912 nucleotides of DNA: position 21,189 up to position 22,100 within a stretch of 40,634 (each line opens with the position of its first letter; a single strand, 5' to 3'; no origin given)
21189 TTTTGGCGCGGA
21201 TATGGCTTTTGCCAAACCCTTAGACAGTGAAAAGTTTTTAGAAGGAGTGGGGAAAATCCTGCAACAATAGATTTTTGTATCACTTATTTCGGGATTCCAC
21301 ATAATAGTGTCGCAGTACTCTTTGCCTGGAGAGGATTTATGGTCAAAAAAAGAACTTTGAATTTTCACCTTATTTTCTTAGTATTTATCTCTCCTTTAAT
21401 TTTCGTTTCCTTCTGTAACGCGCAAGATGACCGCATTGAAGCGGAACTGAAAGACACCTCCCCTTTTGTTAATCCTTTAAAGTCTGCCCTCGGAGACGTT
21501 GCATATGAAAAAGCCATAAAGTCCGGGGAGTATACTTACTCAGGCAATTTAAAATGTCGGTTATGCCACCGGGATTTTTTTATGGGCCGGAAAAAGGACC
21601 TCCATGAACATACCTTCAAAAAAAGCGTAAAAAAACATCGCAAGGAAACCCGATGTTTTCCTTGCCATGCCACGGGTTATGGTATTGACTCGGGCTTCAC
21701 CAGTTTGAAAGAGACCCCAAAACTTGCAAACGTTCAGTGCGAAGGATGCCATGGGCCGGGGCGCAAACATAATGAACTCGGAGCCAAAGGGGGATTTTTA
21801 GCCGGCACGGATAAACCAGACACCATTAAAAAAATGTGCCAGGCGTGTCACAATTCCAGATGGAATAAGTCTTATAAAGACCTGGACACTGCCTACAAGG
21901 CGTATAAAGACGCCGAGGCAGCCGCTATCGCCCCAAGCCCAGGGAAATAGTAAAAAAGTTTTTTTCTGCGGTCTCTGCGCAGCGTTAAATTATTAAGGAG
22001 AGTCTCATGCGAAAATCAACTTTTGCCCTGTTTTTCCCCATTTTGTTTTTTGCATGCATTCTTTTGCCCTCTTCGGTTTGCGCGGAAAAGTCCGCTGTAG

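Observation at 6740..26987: One extracytoplasmic sensor domain, three kinase outputs, each beside multihaem cytochrome or hydrogenase genes: candidate periplasmic redox/H2-sensing module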

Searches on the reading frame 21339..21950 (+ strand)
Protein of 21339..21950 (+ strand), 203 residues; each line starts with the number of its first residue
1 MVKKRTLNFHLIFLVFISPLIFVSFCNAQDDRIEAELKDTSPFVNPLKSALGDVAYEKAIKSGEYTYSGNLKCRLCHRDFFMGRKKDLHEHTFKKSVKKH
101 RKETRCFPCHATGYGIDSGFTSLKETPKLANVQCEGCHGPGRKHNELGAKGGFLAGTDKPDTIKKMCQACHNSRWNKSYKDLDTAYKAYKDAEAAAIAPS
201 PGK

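Call 4: search_protein_families(library=pfam, proteins=[window:21339-21950:+], max_evalue=0.01)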
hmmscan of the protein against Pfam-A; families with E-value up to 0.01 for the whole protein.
window:21339-21950:+ (203 aa): 4 families
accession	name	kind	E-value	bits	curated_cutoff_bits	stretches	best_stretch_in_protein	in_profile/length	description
PF13435.11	Cytochrome_C554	-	6.3e-12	46.7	20.8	1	89-139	34-84/84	Cytochrome c554 and c-prime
PF14522.11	Cytochrome_C7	-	2.7e-06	27.5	24.8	2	129-179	11-56/67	Cytochrome c7 and related cytochrome c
PF22113.1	Mtrc-MtrF_II-IV_dom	-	6.2e-05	23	30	0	133-174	122-166/176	Outer membrane cytochrome MtrC/MtrF-like, domains II/IV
PF14537.11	Cytochrom_c3_2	-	0.00082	20.2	25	0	126-173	21-66/79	Cytochrome c3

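Call 16: search_solved_structures(query=window:21339-21950:+, max_evalue=1, show_alignments=2)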
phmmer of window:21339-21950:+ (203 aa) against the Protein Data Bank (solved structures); distinct sequences matched with E-value up to 1: 5.
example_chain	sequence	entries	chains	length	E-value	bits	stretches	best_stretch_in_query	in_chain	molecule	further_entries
1bvb_A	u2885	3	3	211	3.3e-06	30.1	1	86-152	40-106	CYTOCHROME C-554 | CYTOCHROME C554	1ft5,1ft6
6i5b_A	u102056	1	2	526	0.0013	21.6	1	105-146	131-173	Uncharacterized protein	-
6qvm_A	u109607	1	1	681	0.012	18.5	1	104-177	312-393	Multiheme cytochrome cf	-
6r2q_A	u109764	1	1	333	0.027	17.3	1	123-181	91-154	Cystathionine beta-synthase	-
8rv0_Y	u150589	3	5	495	0.31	13.9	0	113-179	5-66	Octaheme cytochrome c nitrite reductase | Octaheme nitrite c cytochrome c reductase | Octaheme nitrite reductase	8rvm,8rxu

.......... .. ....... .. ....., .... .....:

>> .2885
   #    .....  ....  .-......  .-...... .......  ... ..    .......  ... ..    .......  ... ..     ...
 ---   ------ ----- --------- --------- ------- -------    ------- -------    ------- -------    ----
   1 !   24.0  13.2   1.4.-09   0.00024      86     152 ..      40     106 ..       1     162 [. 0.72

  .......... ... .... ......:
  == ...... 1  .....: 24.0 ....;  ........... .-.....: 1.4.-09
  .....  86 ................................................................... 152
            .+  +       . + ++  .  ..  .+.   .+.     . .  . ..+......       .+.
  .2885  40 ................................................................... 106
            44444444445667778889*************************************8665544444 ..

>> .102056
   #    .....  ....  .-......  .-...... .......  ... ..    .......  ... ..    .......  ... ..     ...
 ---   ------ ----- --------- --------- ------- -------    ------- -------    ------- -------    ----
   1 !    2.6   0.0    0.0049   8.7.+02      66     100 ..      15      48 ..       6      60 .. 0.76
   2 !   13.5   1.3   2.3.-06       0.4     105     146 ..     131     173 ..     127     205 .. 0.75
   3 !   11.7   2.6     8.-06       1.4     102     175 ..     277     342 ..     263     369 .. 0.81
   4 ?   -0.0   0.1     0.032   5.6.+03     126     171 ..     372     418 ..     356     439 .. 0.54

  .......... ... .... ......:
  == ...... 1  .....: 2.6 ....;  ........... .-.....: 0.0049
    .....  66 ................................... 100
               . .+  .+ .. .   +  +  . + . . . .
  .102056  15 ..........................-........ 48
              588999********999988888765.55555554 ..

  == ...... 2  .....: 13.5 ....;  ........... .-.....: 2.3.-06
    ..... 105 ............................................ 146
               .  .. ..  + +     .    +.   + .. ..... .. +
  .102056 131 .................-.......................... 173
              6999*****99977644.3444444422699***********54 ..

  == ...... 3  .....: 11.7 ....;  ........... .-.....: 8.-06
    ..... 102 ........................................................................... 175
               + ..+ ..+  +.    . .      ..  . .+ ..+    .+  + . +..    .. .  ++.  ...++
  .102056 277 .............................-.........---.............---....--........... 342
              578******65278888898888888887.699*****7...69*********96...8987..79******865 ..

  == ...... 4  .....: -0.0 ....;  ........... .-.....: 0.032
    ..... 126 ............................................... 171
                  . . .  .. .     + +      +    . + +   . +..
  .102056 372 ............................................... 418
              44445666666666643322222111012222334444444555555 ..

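Call 25: find_related_loci(query=A3, collection=metagenome_contigs, flank=4000)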
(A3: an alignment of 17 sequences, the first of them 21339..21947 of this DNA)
Query A3 (203 aa) in metagenome_contigs; peptide patterns used: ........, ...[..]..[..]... (x = any residue, [..] = any of these).
600 stretches matched a pattern (row limit reached: there are more); 181 encode a relative of the query (tblastn E <= 1e-3); the best 80 are kept; 80 distinct loci.
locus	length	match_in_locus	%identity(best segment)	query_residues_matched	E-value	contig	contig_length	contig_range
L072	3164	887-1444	51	12-193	4e-63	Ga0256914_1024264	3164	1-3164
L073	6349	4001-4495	53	29-192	2e-60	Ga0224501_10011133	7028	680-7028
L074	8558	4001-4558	51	16-192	2e-60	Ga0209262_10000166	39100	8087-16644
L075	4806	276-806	52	26-198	6e-60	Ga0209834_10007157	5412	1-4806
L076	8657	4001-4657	46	1-190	1e-59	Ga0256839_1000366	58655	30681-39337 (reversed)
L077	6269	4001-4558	49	11-196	6e-57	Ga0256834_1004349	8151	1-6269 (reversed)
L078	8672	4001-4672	41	1-202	7e-56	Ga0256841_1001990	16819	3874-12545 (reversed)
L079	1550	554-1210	44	1-196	4e-55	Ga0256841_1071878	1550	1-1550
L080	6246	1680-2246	47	30-193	2e-52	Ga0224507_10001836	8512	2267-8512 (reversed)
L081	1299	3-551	45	41-202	2e-51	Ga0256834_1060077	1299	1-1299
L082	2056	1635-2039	50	9-144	3e-38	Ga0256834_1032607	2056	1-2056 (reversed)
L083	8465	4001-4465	58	43-193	3e-58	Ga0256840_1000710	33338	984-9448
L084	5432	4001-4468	32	63-199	3e-19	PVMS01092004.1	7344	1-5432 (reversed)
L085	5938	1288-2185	33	50-174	3e-18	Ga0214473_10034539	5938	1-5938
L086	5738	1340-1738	37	62-171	1e-17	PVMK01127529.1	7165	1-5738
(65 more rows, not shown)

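Call 31: search_protein_families(library=ncbifam, proteins=[window:21339-21950:+], max_evalue=0.001)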
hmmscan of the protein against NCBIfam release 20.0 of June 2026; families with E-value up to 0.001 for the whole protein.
window:21339-21950:+ (203 aa): 5 families
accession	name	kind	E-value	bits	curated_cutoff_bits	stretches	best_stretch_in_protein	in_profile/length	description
NF041198.1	UshA_like_PCGU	equivalog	5.4e-20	71.4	275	1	58-175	396-512/519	UshA-like (seleno)protein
NF041028.1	decahem_GSU2203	exception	2.7e-07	30.1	325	1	129-178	65-115/317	GSU2203 family decaheme c-type cytochrome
NF043010.1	Cyt554_Nsmonas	equivalog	2.9e-07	30.1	400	1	95-155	72-132/238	cytochrome c-550 CycA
TIGR03508.1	decahem_SO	subfamily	5e-06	26.2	192.2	1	124-179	28-85/258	DmsE family decaheme c-type cytochrome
NF045713.1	CxxCH_16_HmcA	equivalog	0.00087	18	400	1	87-194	301-408/541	sulfate respiration complex hexadecaheme cytochrome HmcA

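Call 42: find_homologous_proteins(query=window:21339-21947:+, max_evalue=1e-10)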
Query window:21339-21947:+ (203 aa): 290 proteins with E <= 1e-10 among 409 candidates; the best 120 are listed.
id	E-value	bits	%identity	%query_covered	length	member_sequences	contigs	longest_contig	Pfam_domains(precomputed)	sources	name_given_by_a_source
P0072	9.9e-138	474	100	100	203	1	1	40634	PF13435.12,PF14522.12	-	-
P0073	5.7e-101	354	77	97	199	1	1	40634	PF13435.12,PF14522.12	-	-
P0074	7.8e-90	318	74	90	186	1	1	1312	PF13435.12,PF14522.12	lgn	-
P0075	1.7e-87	310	68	97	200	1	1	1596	PF13435.12,PF14522.12,PF22113.2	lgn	-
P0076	3.0e-87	310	66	94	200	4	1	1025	PF13435.12,PF14522.12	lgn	-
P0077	5.7e-86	305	68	96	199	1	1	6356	PF13435.12,PF14522.12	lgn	-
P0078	3.3e-82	293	66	90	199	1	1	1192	PF13435.12,PF14522.12,PF22113.2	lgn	-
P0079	1.2e-79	285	64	97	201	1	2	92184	PF13435.12,PF14522.12,PF22113.2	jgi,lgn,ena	-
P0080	2.5e-79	284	62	96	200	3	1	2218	PF13435.12,PF14522.12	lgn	-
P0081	3.5e-79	283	64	94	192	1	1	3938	PF13435.12,PF14522.12,PF22113.2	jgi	-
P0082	1.2e-78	282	69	85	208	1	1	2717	PF13435.12,PF14522.12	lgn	-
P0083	2.4e-78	280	63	95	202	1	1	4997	PF13435.12,PF14522.12,PF22113.2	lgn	-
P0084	6.6e-78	279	65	91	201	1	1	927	PF13435.12,PF14522.12,PF22113.2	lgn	-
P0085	7.2e-78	279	62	97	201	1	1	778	PF13435.12,PF14522.12,PF22113.2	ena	-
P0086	6.2e-77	276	64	92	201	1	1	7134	PF13435.12,PF14522.12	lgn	-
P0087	2.2e-76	274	64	86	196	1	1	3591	PF13435.12,PF14522.12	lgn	-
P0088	2.5e-76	274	61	97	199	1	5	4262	PF13435.12,PF14522.12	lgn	-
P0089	5.2e-75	270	59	89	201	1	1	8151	PF13435.12,PF14522.12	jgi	-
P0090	3.2e-74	267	62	91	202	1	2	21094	PF14537.12,PF13435.12,PF14522.12,PF22113.2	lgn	-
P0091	2.9e-73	264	58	96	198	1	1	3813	PF13435.12,PF14522.12,PF22113.2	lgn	-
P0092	2.6e-72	261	62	88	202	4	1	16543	PF13435.12,PF14522.12,PF22113.2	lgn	-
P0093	1.4e-70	255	59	92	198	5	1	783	PF13435.12,PF14522.12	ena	-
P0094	3.8e-70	254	67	80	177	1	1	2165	PF13435.12,PF14522.12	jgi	-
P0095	1.3e-69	252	53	92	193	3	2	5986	PF13435.12,PF14522.12,PF22113.2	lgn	-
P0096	1.3e-68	249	59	85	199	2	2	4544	PF13435.12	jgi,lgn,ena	-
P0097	1.1e-67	246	56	93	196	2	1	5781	PF13435.12,PF14522.12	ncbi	-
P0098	2.6e-67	244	54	91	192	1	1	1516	PF13435.12,PF14522.12,PF22113.2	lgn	-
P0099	2.2e-66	241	55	95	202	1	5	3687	PF13435.12,PF14522.12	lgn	-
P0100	6.7e-66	240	60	87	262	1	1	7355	PF13435.12,PF14522.12,PF22113.2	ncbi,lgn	-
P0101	2.1e-65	238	53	95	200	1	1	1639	PF13435.12,PF14522.12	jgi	jgi:hypothetical protein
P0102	1.8e-64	235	50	96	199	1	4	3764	PF13435.12,PF14522.12,PF22113.2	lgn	-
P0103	4.0e-64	234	52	94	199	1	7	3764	PF13435.12,PF14522.12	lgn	-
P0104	5.1e-64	234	56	81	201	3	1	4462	PF13435.12,PF14522.12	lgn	-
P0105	5.9e-64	233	56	87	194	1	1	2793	PF13435.12,PF14522.12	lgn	-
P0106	7.8e-64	233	56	86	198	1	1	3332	PF13435.12,PF14522.12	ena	-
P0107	9.3e-64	233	53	90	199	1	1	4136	PF13435.12,PF14522.12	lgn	-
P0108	1.0e-63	233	57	82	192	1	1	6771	PF13435.12,PF14522.12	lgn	-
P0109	1.9e-63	232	53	90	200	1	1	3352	PF14537.12,PF13435.12,PF14522.12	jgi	-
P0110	2.6e-63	231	54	82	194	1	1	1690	PF13435.12,PF14522.12,PF22113.2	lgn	-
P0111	3.9e-63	231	49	92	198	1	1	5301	PF13435.12,PF14522.12,PF22113.2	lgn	-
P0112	5.0e-63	230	55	80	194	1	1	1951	PF13435.12,PF14522.12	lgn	-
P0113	8.3e-63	230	52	90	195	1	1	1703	PF13435.12,PF14522.12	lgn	-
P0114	8.7e-63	230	51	93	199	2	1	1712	PF14537.12,PF13435.12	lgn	-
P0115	1.5e-62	229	56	86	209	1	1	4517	PF13435.12,PF14522.12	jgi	-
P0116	1.5e-62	229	56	80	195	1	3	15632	PF13435.12,PF14522.12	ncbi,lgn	ncbi:MAG TPA: cytochrome c family protein [Gammaproteobacteria bacterium]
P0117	1.7e-62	229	55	82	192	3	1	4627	PF13435.12,PF14522.12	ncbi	-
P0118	2.1e-62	228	51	95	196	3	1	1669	PF13435.12,PF14522.12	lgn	-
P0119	5.3e-62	227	54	84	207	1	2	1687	PF13435.12,PF14522.12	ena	-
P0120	5.9e-62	227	52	91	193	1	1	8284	PF13435.12,PF14522.12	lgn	-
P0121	6.2e-62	227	50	92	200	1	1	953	PF13435.12,PF14522.12,PF22113.2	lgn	-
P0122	7.0e-62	227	56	82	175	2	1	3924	PF13435.12,PF14522.12,PF22113.2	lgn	-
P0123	1.0e-61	226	53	89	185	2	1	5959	PF13435.12,PF14522.12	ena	-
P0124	1.4e-61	226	56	87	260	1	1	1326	PF14537.12,PF13435.12,PF14522.12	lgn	-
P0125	1.4e-61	226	48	98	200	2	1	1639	PF13435.12,PF14522.12,PF22113.2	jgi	jgi:hypothetical protein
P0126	1.4e-61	226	51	93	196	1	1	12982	PF13435.12,PF14522.12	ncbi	-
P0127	1.5e-61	226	55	90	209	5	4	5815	PF13435.12,PF14522.12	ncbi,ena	-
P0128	2.0e-61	225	55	83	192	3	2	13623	PF13435.12,PF14522.12,PF22113.2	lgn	-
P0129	2.0e-61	225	53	85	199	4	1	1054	PF13435.12,PF14522.12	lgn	-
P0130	2.3e-61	225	51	93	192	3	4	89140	PF13435.12,PF14522.12,PF22113.2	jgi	jgi:hypothetical protein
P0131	2.4e-61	225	54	83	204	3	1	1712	PF13435.12,PF14522.12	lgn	-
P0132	2.7e-61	225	54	82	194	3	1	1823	PF13435.12,PF14522.12,PF22113.2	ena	-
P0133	2.9e-61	225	54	83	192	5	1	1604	PF13435.12,PF14522.12,PF22113.2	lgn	-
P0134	3.3e-61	225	52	92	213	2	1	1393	PF13435.12,PF14522.12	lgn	-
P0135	3.3e-61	225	51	89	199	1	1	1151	PF13435.12,PF14522.12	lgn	-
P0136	3.4e-61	224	54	88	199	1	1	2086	PF13435.12,PF14522.12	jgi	-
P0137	3.6e-61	224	52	93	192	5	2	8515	PF13435.12,PF14522.12,PF22113.2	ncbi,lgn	-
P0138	3.8e-61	224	54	85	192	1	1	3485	PF13435.12,PF14522.12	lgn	-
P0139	3.9e-61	224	53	89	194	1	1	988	PF13435.12,PF14522.12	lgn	-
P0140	4.1e-61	224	56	80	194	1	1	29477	PF13435.12,PF14522.12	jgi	-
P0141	5.2e-61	224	51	86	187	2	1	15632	PF13435.12,PF14522.12,PF22113.2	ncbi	ncbi:MAG TPA: cytochrome c family protein [Gammaproteobacteria bacterium]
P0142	5.9e-61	224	50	93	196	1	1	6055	PF13435.12,PF14522.12,PF22113.2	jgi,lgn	jgi:hypothetical protein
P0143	6.1e-61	224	54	81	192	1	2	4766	PF13435.12,PF14522.12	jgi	jgi:hypothetical protein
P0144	8.4e-61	223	55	83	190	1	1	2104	PF13435.12,PF14522.12,PF22113.2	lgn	-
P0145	8.6e-61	223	55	84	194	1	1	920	PF13435.12,PF14522.12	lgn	-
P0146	9.1e-61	223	53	90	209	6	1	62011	PF13435.12,PF14522.12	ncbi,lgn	-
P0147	1.1e-60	223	53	92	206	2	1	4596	PF13435.12,PF14522.12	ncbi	-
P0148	1.3e-60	223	51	90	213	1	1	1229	PF13435.12,PF14522.12,PF22113.2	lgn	-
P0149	1.5e-60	222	53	85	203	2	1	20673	PF13435.12,PF14522.12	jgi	-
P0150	1.7e-60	222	53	86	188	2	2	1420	PF13435.12,PF14522.12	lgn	-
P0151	1.7e-60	222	52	91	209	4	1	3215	PF13435.12,PF14522.12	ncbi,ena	-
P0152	1.9e-60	222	51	92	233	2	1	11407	PF13435.12,PF14522.12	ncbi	-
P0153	2.0e-60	222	52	92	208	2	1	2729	PF13435.12,PF14522.12,PF22113.2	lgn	-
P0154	2.6e-60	222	56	82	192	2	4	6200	PF13435.12,PF14522.12,PF22113.2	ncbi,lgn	-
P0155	4.4e-60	221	54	82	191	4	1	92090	PF13435.12,PF14522.12,PF22113.2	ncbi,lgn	ncbi:MAG: multiheme c-type cytochrome [Pseudomonadota bacterium]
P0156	5.7e-60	220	47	99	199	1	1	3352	PF13435.12,PF14522.12,PF22113.2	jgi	-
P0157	7.2e-60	220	53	92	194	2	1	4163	PF13435.12,PF14522.12,PF22113.2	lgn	-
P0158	7.6e-60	220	53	90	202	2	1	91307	PF13435.12,PF14522.12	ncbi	-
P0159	9.0e-60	220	50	89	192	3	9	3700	PF13435.12,PF14522.12,PF22113.2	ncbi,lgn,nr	ncbi:MAG: hypothetical protein QG558_72 [Campylobacterota bacterium]|nr:hypothetical protein [Campyl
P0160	9.9e-60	220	51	93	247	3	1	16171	PF13435.12,PF14522.12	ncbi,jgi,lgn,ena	-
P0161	1.1e-59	220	55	86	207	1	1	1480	PF13435.12,PF14522.12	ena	-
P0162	1.2e-59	219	49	85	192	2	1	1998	PF13435.12,PF14522.12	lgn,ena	-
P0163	1.3e-59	219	51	86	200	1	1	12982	PF13435.12,PF14522.12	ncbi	-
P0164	1.3e-59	219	53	89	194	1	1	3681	PF13435.12,PF14522.12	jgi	-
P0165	1.5e-59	219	51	88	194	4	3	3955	PF13435.12,PF14522.12,PF22113.2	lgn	-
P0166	1.7e-59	219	52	92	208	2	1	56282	PF13435.12,PF14522.12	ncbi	ncbi:multiheme c-type cytochrome [Hydrogenimonas sp.]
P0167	2.3e-59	219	52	84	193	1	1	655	PF13435.12,PF14522.12,PF22113.2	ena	-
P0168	2.3e-59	219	49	91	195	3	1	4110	PF14537.12,PF13435.12,PF14522.12,PF22113.2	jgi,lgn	jgi:hypothetical protein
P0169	2.5e-59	218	53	85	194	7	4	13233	PF14537.12,PF13435.12,PF14522.12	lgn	-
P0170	2.6e-59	218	56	84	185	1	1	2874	PF13435.12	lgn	-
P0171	2.7e-59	218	54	91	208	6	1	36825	PF13435.12,PF14522.12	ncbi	-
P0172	3.8e-59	218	55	81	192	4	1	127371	PF13435.12,PF14522.12,PF22113.2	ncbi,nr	ncbi:MAG: cytochrome c family protein [Gammaproteobacteria bacterium]|nr:cytochrome c family protein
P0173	4.9e-59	217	51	85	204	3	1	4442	PF13435.12,PF14522.12,PF22113.2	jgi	-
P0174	5.6e-59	217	52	90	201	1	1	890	PF13435.12,PF14522.12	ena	-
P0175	7.1e-59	217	53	81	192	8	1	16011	PF13435.12,PF14522.12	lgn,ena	-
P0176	8.0e-59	217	53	90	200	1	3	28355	PF13435.12,PF14522.12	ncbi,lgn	-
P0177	8.8e-59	217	51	90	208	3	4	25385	PF13435.12,PF14522.12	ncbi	ncbi:multiheme c-type cytochrome [Hydrogenimonas sp.]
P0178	1.9e-58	216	48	93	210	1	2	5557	PF13435.12,PF14522.12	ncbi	-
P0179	3.1e-58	215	52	89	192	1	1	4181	PF13435.12,PF14522.12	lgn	-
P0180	4.1e-58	214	50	91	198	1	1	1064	PF13435.12,PF14522.12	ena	-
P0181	4.4e-58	214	53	84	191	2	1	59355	PF13435.12,PF14522.12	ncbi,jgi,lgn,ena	-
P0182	4.6e-58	214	52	89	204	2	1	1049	PF13435.12,PF14522.12,PF22113.2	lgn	-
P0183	4.8e-58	214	57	82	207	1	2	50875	PF13435.12,PF14522.12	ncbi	-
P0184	5.2e-58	214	44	92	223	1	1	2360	PF13435.12,PF14522.12,PF22113.2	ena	-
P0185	5.3e-58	214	48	94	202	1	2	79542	PF13435.12,PF14522.12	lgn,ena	-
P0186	5.8e-58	214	51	88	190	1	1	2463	PF13435.12,PF14522.12,PF22113.2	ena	-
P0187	6.3e-58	214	52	92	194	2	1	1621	PF13435.12,PF14522.12,PF22113.2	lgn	-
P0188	6.5e-58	214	50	89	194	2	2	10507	PF13435.12,PF14522.12,PF22113.2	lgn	-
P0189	6.7e-58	214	51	95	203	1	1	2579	PF13435.12,PF14522.12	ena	-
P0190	8.9e-58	213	48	92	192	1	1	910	PF13435.12,PF14522.12,PF22113.2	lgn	-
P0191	9.4e-58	213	53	91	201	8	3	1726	PF13435.12,PF14522.12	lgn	-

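Call 43: find_encoding_contigs(protein=P0079, flank=10000, max_places=2)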
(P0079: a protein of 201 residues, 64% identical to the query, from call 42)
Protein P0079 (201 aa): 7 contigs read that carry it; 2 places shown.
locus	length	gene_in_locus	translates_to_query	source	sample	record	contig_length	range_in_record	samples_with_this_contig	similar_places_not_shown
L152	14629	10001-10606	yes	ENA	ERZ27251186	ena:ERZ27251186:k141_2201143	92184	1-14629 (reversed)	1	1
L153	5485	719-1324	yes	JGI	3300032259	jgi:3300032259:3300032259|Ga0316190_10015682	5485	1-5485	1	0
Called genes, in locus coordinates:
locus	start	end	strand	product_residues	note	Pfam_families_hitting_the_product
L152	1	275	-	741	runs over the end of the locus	PF01627:Hpt, PF02518:HATPase_c, PF01584:CheW, PF00072:Response_reg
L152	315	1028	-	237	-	-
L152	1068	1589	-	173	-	PF01058:Oxidored_q6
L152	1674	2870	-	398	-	PF00374:NiFeSe_Hases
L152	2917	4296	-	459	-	PF04055:Radical_SAM, PF06968:BATS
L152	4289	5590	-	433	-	PF01455:HupF_HypC, PF04055:Radical_SAM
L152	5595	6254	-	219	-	PF02492:cobW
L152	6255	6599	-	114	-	PF01155:HypA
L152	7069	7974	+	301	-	PF01058:Oxidored_q6, PF14720:NiFe_hyd_SSU_C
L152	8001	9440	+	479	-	PF00374:NiFeSe_Hases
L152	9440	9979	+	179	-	PF01750:HycI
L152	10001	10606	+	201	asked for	PF22113:Mtrc-MtrF_II-IV_dom (faint), PF14522:Cytochrome_C7 (faint), PF13435:Cytochrome_C554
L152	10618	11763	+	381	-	PF03264:Cytochrom_NNT (faint), PF22113:Mtrc-MtrF_II-IV_dom (faint), PF09699:Paired_CXXCH_1 (faint), PF14522:Cytochrome_C7 (faint), PF13435:Cytochrome_C554 (weak)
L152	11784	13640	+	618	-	PF00015:MCPsignal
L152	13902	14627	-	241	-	?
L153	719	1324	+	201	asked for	PF22113:Mtrc-MtrF_II-IV_dom (faint), PF14522:Cytochrome_C7 (faint), PF13435:Cytochrome_C554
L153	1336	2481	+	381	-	PF03264:Cytochrom_NNT (faint), PF22113:Mtrc-MtrF_II-IV_dom (faint), PF09699:Paired_CXXCH_1 (faint), PF14522:Cytochrome_C7 (faint), PF13435:Cytochrome_C554 (weak)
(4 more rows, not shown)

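Call 44: find_encoding_contigs(protein=P0090, flank=10000, max_places=2)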
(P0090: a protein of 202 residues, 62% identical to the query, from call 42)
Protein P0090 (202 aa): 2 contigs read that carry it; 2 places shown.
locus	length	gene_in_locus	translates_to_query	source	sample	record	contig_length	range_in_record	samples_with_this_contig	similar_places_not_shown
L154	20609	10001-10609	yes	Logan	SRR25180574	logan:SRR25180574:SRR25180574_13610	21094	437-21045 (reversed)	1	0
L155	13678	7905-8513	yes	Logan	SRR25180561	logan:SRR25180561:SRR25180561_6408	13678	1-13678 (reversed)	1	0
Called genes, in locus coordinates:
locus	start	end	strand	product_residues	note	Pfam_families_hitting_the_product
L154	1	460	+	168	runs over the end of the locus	?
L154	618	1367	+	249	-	PF21302:Zn_ribbon_RlmA (weak), PF13679:Methyltransf_32 (weak), PF08241:Methyltransf_11, PF08242:Methyltransf_12 (weak), PF13649:Methyltransf_25, PF13847:Methyltransf_31 (weak)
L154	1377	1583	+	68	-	-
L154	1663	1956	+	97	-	PF04828:GFA (weak)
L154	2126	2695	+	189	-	PF08768:THAP4_heme-bd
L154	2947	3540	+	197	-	PF07963:N_methyl (weak), PF12019:GspH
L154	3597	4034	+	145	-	PF22150:Tt1218-like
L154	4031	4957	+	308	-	PF07963:N_methyl (weak), PF16074:PilW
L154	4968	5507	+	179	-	PF14341:PilX_N, PF13681:PilX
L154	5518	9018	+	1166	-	PF05567:T4P_PilY1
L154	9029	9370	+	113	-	-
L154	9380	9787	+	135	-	PF07963:N_methyl, PF16732:ComP_DUS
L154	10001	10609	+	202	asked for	PF22113:Mtrc-MtrF_II-IV_dom (faint), PF14522:Cytochrome_C7 (faint), PF14537:Cytochrom_c3_2 (faint), PF13435:Cytochrome_C554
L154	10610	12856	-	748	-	PF00708:Acylphosphatase, PF07503:zf-HYPF, PF01300:Sua5_yciO_yrdC, PF17788:HypF_C, PF22521:HypF_C_2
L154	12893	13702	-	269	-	PF02492:cobW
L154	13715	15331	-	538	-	PF00551:Formyl_trans_N, PF02911:Formyl_trans_C, PF00378:ECH_1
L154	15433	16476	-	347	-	PF00586:AIRS, PF02769:AIRS_C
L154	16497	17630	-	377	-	PF01924:HypD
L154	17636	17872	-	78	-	PF01455:HupF_HypC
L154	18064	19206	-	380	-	PF22113:Mtrc-MtrF_II-IV_dom (faint)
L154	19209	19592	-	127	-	PF01155:HypA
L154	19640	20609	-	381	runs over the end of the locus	-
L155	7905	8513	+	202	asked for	PF22113:Mtrc-MtrF_II-IV_dom (faint), PF14522:Cytochrome_C7 (faint), PF14537:Cytochrom_c3_2 (faint), PF13435:Cytochrome_C554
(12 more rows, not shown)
